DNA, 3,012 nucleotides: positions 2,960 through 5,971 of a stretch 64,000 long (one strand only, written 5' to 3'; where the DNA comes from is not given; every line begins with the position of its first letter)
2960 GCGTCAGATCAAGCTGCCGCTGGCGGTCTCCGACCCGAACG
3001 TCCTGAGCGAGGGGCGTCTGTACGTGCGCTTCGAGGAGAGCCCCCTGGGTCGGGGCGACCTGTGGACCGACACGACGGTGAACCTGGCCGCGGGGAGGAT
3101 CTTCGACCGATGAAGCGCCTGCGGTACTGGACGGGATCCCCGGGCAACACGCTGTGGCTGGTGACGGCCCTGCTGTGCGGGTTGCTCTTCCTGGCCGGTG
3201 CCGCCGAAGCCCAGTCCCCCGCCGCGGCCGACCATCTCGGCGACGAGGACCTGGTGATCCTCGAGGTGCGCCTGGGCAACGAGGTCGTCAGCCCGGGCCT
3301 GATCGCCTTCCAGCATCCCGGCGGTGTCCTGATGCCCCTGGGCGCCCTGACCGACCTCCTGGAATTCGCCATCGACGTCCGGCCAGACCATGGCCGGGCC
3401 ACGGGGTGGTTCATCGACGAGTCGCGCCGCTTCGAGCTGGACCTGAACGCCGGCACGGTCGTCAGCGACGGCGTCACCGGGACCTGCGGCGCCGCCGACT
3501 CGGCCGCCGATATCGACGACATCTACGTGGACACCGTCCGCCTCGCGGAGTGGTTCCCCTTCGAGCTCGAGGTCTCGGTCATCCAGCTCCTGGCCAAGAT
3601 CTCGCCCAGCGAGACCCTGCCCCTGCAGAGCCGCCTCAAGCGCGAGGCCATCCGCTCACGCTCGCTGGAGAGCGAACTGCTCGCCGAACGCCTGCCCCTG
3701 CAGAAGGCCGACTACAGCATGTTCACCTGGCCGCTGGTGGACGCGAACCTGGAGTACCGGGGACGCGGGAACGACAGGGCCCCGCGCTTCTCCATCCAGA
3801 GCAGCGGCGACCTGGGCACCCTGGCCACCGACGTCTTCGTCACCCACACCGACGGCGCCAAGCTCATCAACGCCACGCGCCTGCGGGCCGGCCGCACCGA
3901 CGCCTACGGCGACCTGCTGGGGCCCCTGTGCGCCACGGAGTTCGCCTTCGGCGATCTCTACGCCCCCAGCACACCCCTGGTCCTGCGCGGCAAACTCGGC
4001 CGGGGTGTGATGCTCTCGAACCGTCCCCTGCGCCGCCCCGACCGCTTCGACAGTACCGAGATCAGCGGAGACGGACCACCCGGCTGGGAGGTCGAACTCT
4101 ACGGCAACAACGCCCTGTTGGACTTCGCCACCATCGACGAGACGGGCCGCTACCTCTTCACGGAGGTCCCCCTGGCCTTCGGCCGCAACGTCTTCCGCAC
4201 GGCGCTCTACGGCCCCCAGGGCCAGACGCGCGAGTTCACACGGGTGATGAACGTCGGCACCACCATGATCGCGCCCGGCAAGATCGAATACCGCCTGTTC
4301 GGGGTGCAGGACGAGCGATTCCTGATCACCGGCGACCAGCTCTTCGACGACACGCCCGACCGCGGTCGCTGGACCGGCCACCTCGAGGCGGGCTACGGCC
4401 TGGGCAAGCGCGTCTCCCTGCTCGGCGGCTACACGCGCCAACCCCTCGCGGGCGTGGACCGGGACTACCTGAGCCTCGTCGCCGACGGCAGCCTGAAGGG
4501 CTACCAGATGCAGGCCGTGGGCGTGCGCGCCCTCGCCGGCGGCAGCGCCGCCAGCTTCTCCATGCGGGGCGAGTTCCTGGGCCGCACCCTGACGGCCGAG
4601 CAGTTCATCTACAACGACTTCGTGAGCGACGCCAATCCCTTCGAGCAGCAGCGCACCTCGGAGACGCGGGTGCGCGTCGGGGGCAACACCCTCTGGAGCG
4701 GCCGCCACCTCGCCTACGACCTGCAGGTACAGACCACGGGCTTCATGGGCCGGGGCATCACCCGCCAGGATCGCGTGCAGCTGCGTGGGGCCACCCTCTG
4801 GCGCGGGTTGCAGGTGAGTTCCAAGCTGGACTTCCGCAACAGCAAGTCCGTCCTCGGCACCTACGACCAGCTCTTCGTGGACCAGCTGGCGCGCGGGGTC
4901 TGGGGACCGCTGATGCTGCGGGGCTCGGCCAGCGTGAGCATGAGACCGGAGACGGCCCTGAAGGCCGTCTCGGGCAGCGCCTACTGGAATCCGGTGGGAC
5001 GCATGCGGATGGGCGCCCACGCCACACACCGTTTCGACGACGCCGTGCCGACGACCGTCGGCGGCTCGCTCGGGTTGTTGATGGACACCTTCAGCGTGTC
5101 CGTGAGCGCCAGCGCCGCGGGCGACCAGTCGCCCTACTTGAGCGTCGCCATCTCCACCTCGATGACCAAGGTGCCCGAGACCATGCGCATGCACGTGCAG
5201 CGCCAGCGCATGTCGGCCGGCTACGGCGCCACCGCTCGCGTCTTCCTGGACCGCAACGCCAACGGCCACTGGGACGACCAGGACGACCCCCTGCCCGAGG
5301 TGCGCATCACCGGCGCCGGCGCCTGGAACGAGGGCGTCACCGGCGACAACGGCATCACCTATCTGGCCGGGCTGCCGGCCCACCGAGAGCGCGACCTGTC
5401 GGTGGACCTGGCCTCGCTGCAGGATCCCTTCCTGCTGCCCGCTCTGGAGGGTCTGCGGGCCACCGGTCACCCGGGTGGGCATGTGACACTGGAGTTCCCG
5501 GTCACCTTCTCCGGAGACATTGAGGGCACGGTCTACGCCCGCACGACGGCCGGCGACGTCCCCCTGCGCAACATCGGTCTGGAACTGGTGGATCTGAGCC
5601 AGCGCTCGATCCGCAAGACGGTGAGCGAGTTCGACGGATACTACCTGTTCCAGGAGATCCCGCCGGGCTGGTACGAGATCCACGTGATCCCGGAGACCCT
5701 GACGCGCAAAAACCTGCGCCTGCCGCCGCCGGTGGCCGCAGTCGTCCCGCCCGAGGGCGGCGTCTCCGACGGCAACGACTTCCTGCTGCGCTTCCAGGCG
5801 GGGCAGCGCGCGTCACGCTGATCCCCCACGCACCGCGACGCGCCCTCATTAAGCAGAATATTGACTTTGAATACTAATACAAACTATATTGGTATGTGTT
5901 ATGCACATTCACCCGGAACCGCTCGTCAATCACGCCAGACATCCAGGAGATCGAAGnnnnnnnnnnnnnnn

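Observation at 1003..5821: Atypical chaperone-usher-like pilus locus built on DUF4402 subunits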

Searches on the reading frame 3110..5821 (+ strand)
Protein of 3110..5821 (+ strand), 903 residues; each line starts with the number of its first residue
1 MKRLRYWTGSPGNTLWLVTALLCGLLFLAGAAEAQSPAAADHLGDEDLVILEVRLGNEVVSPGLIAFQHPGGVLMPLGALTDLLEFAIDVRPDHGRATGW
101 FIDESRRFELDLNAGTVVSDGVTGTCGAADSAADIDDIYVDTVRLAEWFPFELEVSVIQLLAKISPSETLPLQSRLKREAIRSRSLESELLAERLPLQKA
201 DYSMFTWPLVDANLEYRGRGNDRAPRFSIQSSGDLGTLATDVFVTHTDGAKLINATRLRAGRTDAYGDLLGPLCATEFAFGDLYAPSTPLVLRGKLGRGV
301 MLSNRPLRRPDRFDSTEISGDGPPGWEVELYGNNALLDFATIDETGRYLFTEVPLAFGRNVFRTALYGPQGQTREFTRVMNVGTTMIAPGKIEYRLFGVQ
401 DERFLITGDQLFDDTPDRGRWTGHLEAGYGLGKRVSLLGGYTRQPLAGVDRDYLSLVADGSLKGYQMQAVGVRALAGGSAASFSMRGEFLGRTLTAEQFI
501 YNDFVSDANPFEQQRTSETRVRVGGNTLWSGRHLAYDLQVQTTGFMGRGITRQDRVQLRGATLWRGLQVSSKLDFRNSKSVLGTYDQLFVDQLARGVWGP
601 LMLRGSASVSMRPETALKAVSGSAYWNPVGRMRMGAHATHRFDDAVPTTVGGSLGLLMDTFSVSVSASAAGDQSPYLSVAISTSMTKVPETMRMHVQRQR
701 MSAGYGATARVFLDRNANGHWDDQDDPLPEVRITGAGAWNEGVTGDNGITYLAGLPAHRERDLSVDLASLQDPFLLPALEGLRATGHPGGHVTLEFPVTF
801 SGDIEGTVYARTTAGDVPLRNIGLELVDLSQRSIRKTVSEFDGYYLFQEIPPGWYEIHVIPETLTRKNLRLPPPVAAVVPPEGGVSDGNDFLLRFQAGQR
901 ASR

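Call 3: search_protein_families(library=pfam, proteins=[window:3110-5821:+], max_evalue=1)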
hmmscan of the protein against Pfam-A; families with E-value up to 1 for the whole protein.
window:3110-5821:+ (903 aa): 2 families
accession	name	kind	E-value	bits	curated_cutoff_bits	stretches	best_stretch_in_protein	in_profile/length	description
PF17210.9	SdrD_B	-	4.7e-07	30.4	29.7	1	814-860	19-65/112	SdrD B-like domain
PF13620.12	CarboxypepD_reg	-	2.4e-06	28.2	32.3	1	804-859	2-54/82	Carboxypeptidase regulatory-like domain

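Call 4: search_protein_families(library=ncbifam, proteins=[window:3110-5821:+], max_evalue=1)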
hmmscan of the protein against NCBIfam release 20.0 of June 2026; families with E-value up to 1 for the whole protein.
window:3110-5821:+ (903 aa): 0 families

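Call 8: search_solved_structures(query=window:3110-5821:+, max_evalue=10)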
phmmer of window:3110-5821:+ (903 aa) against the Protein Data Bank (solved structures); distinct sequences matched with E-value up to 10: 0.

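Call 11: find_homologous_proteins(query=window:3110-5821:+, max_evalue=0.001)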
Query window:3110-5821:+ (903 aa): 122 proteins with E <= 0.001 among 8000 candidates; the best 120 are listed.
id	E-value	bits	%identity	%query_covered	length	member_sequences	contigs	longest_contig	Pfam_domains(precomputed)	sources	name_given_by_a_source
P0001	0.0e+0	1795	87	100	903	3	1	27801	PF13620.13,PF17210.10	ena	-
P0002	0.0e+0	1687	80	100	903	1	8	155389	PF13620.13,PF17210.10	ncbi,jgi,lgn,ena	-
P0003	0.0e+0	1595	79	97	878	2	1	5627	PF13620.13,PF17210.10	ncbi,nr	ncbi:carboxypeptidase-like regulatory domain-containing protein, partial [bacterium]|nr:carboxypepti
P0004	0.0e+0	1561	75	100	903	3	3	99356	PF13620.13,PF17210.10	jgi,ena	-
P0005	0.0e+0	1441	69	100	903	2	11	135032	PF13620.13,PF17210.10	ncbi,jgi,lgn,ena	-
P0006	0.0e+0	1418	68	100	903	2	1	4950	PF13620.13,PF17210.10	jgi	-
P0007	0.0e+0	1342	65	100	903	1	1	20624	PF13620.13,PF17210.10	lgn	-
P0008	0.0e+0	1310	64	100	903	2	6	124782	PF13620.13,PF17210.10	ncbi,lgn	-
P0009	0.0e+0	1285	100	63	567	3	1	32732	PF13620.13,PF17210.10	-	-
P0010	0.0e+0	1276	62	100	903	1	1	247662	PF13620.13,PF17210.10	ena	-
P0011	0.0e+0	1082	56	95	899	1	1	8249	PF13620.13,PF17210.10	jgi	-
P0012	0.0e+0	1072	54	99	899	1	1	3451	PF13620.13,PF17210.10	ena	-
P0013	0.0e+0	1053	54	95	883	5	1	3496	PF13620.13,PF17210.10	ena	-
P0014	0.0e+0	1037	55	96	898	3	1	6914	PF13620.13,PF17210.10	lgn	-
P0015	0.0e+0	1035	53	99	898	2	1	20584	PF13620.13,PF17210.10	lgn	-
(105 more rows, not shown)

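Call 13: search_solved_structures(query=A1, max_evalue=10, show_alignments=2)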
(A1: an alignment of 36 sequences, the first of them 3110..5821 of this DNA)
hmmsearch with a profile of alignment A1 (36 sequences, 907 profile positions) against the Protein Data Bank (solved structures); distinct sequences matched with E-value up to 10: 15.
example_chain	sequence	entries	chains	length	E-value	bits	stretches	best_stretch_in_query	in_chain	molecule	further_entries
10ps_A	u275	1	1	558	1.5e-09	39.6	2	817-864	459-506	Serine-aspartate repeat-containing protein D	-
9c7v_B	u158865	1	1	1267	0.00014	23.2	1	840-902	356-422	BOS complex subunit NOMO2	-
3irp_X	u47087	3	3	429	0.0041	18.3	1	817-864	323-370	Uro-adherence factor A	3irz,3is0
3is1_X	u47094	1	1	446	0.0044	18.2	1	817-864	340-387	Uro-adherence factor A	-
8vdk_A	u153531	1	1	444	0.026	15.7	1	820-862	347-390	Serine-aspartate repeat-containing protein D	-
8pjn_2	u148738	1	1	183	0.039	15.1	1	356-375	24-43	Ubiquitin-conjugating enzyme E2 H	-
2z5d_A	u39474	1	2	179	0.039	15.1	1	356-375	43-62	Ubiquitin-conjugating enzyme E2 H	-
4wi0_B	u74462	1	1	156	0.29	12.2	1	839-887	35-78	Cellulosomal scaffoldin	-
4u3s_B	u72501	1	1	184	0.39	11.7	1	839-886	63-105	Cellulosomal scaffoldin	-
1ruy_H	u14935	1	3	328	1.4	9.9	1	258-313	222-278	hemagglutinin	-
1ykm_B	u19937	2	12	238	1.5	9.8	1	838-862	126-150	Protocatechuate 3,4-dioxygenase beta chain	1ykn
1yko_B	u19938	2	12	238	1.6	9.8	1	839-862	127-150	Protocatechuate 3,4-dioxygenase beta chain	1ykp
2pcd_M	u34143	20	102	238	1.6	9.7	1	839-862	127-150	PROTOCATECHUATE 3,4-DIOXYGENASE (BETA CHAIN) | PROTOCATECHUATE 3,4-DIOXYGENASE | Protocatechuate 3,4-dioxygenase beta chain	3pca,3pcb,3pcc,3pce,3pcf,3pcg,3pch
1ykk_B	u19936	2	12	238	1.7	9.7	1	839-862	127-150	Protocatechuate 3,4-dioxygenase beta chain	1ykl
3mi1_M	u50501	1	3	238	1.7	9.6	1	839-862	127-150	Protocatechuate 3,4-dioxygenase beta chain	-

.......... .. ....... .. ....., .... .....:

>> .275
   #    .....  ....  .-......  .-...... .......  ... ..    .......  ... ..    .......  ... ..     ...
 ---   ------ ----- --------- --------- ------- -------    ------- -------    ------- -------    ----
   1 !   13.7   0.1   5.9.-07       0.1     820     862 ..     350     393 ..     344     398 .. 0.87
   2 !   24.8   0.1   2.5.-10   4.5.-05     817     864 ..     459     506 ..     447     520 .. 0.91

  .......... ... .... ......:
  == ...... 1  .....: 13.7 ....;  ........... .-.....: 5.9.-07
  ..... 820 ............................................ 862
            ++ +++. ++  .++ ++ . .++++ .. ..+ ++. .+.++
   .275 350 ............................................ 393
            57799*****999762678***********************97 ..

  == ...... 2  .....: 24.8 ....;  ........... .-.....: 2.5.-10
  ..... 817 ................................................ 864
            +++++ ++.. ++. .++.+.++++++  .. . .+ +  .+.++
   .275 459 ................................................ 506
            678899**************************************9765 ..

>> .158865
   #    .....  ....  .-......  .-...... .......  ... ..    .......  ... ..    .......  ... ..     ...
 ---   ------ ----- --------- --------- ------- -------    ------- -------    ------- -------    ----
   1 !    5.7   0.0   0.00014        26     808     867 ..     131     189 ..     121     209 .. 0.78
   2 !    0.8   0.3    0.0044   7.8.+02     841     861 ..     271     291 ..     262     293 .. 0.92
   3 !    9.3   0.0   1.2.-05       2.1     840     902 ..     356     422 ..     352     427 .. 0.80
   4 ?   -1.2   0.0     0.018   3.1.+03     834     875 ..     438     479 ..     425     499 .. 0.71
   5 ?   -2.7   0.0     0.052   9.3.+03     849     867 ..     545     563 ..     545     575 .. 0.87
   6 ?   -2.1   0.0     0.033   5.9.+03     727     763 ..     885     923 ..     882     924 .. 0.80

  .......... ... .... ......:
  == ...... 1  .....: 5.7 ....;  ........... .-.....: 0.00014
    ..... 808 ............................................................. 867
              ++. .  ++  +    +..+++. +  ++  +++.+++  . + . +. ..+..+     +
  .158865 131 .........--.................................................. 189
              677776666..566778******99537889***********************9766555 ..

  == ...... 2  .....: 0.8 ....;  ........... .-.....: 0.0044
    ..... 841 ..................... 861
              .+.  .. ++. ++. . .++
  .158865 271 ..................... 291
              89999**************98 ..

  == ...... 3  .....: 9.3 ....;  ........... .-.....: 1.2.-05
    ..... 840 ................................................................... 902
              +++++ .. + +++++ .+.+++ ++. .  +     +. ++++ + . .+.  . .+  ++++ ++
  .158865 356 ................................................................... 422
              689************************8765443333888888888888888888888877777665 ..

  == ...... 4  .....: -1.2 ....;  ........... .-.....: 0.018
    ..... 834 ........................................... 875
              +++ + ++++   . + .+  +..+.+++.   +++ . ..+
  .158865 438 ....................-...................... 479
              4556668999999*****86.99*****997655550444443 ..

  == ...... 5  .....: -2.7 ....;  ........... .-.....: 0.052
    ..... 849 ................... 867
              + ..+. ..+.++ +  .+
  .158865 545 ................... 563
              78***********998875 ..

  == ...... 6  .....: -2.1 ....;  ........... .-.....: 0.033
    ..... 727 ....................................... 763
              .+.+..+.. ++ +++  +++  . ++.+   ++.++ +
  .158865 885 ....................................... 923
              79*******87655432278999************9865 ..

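Call 27: find_related_loci(query=A1, collection=genome_contigs, flank=6000)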
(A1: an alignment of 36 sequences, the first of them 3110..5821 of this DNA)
Query A1 (903 aa) in genome_contigs; peptide patterns used: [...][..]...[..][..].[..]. (x = any residue, [..] = any of these).
599 stretches matched a pattern (row limit reached: there are more); 589 encode a relative of the query (tblastn E <= 1e-3); the best 80 are kept; 80 distinct loci.
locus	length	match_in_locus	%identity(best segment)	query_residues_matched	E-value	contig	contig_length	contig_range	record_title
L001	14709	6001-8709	80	1-903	0e+0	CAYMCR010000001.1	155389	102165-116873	MAG TPA_asm: uncultured Fibrobacteraceae bacterium isolate binchicken_co65_219 genome assembly, contig: NODE_162_length_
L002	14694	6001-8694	65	6-903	0e+0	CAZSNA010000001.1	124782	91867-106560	MAG TPA_asm: uncultured Fibrobacteraceae bacterium isolate SRP167671_co2_134 genome assembly, contig: NODE_138_length_12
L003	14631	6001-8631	53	22-896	0e+0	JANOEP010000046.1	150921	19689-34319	MAG: bacterium isolate SOY_65_metabat_222 SOY_65_k141_359896, whole genome shotgun sequence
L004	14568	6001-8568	54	50-903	0e+0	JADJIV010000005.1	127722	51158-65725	MAG: bacterium isolate Ejby_18-Q3-R6-50_BAT3C.246 tig00005778-10-1281100, whole genome shotgun sequence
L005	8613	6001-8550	54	48-895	0e+0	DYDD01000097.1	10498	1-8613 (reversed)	MAG TPA_asm: Fibrobacter sp. isolate IMS_BF NODE_1484_length_10507_cov_6.22321, whole genome shotgun sequence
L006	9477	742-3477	35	14-903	4e-154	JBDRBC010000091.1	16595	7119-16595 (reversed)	MAG: bacterium isolate MEGAHIT-group-1.1038 k141_11588930, whole genome shotgun sequence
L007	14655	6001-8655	33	17-894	2e-154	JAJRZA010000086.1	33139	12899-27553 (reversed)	MAG: Candidatus Krumholzibacteriota bacterium isolate Dive96_bin4.121 k141_4299204, whole genome shotgun sequence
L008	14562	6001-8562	33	42-894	6e-153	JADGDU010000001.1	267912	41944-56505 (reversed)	MAG: Candidatus Krumholzibacteriia bacterium isolate BB18 NODE_1_length_267912_cov_6.404253, whole genome shotgun sequen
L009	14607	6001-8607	35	29-901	3e-141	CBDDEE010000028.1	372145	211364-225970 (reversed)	MAG: Myxococcota bacterium isolate 73384339-dcb6-4e61-b93f-9f18697b7e07 genome assembly, contig: contig_28, whole genome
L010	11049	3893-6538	33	29-903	4e-133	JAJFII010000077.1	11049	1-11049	MAG: Rhodospirillales bacterium isolate OFTM193 OFTM193_76, whole genome shotgun sequence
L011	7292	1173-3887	31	9-893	1e-131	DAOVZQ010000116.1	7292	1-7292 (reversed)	MAG TPA_asm: bacterium isolate CSMAG_1813 CSMAG_1813_k141_4106435_length_7292_cov_6.0000, whole genome shotgun sequence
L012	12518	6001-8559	33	46-899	9e-126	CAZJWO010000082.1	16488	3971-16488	MAG TPA_asm: uncultured Fibrobacteraceae bacterium isolate binchicken_co43_63 genome assembly, contig: NODE_6273_length_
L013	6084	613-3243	33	20-894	8e-122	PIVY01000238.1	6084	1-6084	MAG: bacterium isolate Glo_17 GloG15_CONTIG19595, whole genome shotgun sequence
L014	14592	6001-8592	31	45-903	3e-121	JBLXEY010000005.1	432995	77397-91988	MAG: Rhodospirillales bacterium isolate ET02-02 T02maxbin_out.002RE.5K@5, whole genome shotgun sequence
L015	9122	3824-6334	32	45-883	8e-120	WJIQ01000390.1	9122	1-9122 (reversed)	MAG: bacterium isolate Bin_270 k141_4508989, whole genome shotgun sequence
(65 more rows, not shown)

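Call 28: predict_structure(alignment_id=A1)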
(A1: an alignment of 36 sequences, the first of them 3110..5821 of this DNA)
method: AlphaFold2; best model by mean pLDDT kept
length: 903 residues; sequences in the alignment: 36
mean_pLDDT: 86.1   pTM: 0.68
mean pLDDT of the five models: 86.1, 85.9, 84.4, 84.2, 83.8
residues with pLDDT >= 90: 378; 70-90: 459; 50-70: 42; < 50: 24
segments of 3 or more residues with pLDDT < 50: 1-5, 7-9, 32-40, 899-903
pLDDT, mean of each block of 10 residues (from residue 1): 43 65 62 43 76 89 88 90 92 92 90 91 86 89 92 90 92 83 71 84 92 85 85 94 82 86 88 92 90 91 89 86 86 86 86 88 81 78 84 95 86 86 96 93 93 96 92 95 93 93 92 91 88 88 86 94 87 94 91 89 91 88 85 87 80 87 87 82 90 86 89 87 91 71 88 84 88 85 90 92 91 87 91 89 89 90 84 89 84 71 34
secondary structure, 60 per line:
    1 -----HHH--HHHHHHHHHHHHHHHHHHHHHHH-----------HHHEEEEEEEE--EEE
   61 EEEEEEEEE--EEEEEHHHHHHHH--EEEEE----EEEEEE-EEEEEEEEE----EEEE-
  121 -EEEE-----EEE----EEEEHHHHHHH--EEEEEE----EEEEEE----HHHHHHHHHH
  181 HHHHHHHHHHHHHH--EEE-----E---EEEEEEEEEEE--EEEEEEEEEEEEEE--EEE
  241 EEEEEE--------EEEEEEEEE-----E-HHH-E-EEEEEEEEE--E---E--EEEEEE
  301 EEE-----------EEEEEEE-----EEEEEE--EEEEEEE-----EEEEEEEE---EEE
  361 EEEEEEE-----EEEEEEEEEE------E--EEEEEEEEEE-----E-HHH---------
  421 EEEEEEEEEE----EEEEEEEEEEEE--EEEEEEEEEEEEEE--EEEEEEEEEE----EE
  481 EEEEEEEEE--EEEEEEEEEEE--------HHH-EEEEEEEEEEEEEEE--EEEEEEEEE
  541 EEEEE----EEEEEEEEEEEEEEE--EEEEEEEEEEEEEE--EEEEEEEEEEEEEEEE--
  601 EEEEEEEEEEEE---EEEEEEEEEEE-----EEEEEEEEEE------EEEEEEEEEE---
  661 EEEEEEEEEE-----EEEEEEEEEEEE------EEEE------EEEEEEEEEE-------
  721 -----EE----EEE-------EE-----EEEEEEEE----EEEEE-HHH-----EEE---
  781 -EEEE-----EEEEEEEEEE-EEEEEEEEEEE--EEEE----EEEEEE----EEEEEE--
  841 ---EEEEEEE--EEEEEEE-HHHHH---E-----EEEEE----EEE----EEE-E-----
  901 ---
elements in order (helices of 4 or more, strands of 3 or more residues): H11-33 E48-55 E58-69 E72-76 H77-84 E87-91 E96-101 E103-111 E116-119 E122-125 E131-133 E138-141 H142-148 E151-156 E161-166 H171-194 E197-199 E209-219 E222-235 E238-246 E255-263 E277-285 E295-303 E315-321 E327-332 E335-341 E347-354 E358-367 E373-382 E392-401 E421-430 E435-446 E449-462 E465-474 E479-489 E492-502 E515-529 E532-545 E550-564 E567-580 E583-598 E601-612 E616-626 E632-641 E648-657 E661-670 E676-687 E694-697 E704-713 E732-734 E749-756 E761-765 E775-777 E782-785 E791-800 E802-812 E815-818 E823-828 E833-838 E844-850 E853-859 H861-865 E875-879 E884-886 E891-893

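Call 32: fold_search(model_id=the predicted structure, library=pdb)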
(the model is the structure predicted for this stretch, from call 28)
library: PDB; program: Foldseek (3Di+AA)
matches with E <= 10: 955; with E <= 0.001: 133
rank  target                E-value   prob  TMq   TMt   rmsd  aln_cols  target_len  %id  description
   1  3rfz_B                2.3e-26  1.00  0.40  0.46  20.7       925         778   12  Crystal structure of the FimD usher bound to its cognate FimC:FimH substrate (released 2011-06-01)
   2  3rfz_E                8.3e-26  1.00  0.42  0.47  20.7       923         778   12  Crystal structure of the FimD usher bound to its cognate FimC:FimH substrate (released 2011-06-01)
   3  9bog_D                3.0e-25  1.00  0.40  0.45  21.4       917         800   11  Structural basis for adhesin secretion by the outer-membrane usher in type 1 pili (released 2024-10-09)
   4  7lhg_C                1.0e-24  1.00  0.41  0.46  21.3       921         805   14  Cryo-EM structure of E. coli P pilus tip assembly intermediate PapC-PapD-PapK-PapG in the first conformation (released 2021-08-11)
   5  9fw9_D                2.9e-24  1.00  0.41  0.53  16.7       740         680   12  Cryo-EM structure of the type 1 pilus assembly platform as part of the FimA-bound chaperone-usher pilus complex (FimDH (released 2025-06-04)
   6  9fxs_D                4.3e-24  1.00  0.40  0.52  15.9       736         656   13  Cryo-EM structure of the type 1 pilus complex including pilus rod and FimI-bound assembly platform after incorporation (released 2025-06-04)
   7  9fy9_D                4.8e-24  1.00  0.40  0.51  16.8       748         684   12  Cryo-EM structure of the type 1 chaperone-usher pilus FimD-tip complex (FimDHGFC) - Conformer 1 (released 2025-06-04)
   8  9fxb_D                1.4e-22  1.00  0.40  0.54  15.7       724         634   11  Cryo-EM structure of the type 1 pilus assembly platform as part of the FimI-bound chaperone-usher pilus complex (FimDH (released 2025-06-04)
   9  9fx8_D                1.8e-22  1.00  0.42  0.54  15.9       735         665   13  Cryo-EM structure of the FimI-bound type 1 pilus assembly platform complex - Local refinement (released 2025-06-04)
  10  6e14_D                1.9e-22  1.00  0.39  0.43  22.9       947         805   11  Handover mechanism of the growing pilus by the bacterial outer membrane usher FimD (released 2018-10-17)
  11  7lhh_C                1.4e-21  1.00  0.41  0.45  22.2       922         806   14  Cryo-EM structure of E. coli P pilus tip assembly intermediate PapC-PapD-PapK-PapG in the second conformation (released 2021-08-11)
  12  6cd2_C                2.5e-19  1.00  0.32  0.38  11.9       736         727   13  Crystal structure of the PapC usher bound to the chaperone-adhesin PapD-PapG (released 2018-10-03)
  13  7lhi_C                1.3e-17  1.00  0.41  0.49  20.8       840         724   14  Cryo-EM structure of E. coli P pilus tip assembly intermediate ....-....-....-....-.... (released 2021-08-11)
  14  2vqi_B                3.1e-16  1.00  0.30  0.50   9.5       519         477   16  Structure of the P pilus usher (PapC) translocation pore (released 2008-05-27)
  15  2vqi_A                2.4e-15  1.00  0.30  0.50   9.6       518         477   15  Structure of the P pilus usher (PapC) translocation pore (released 2008-05-27)
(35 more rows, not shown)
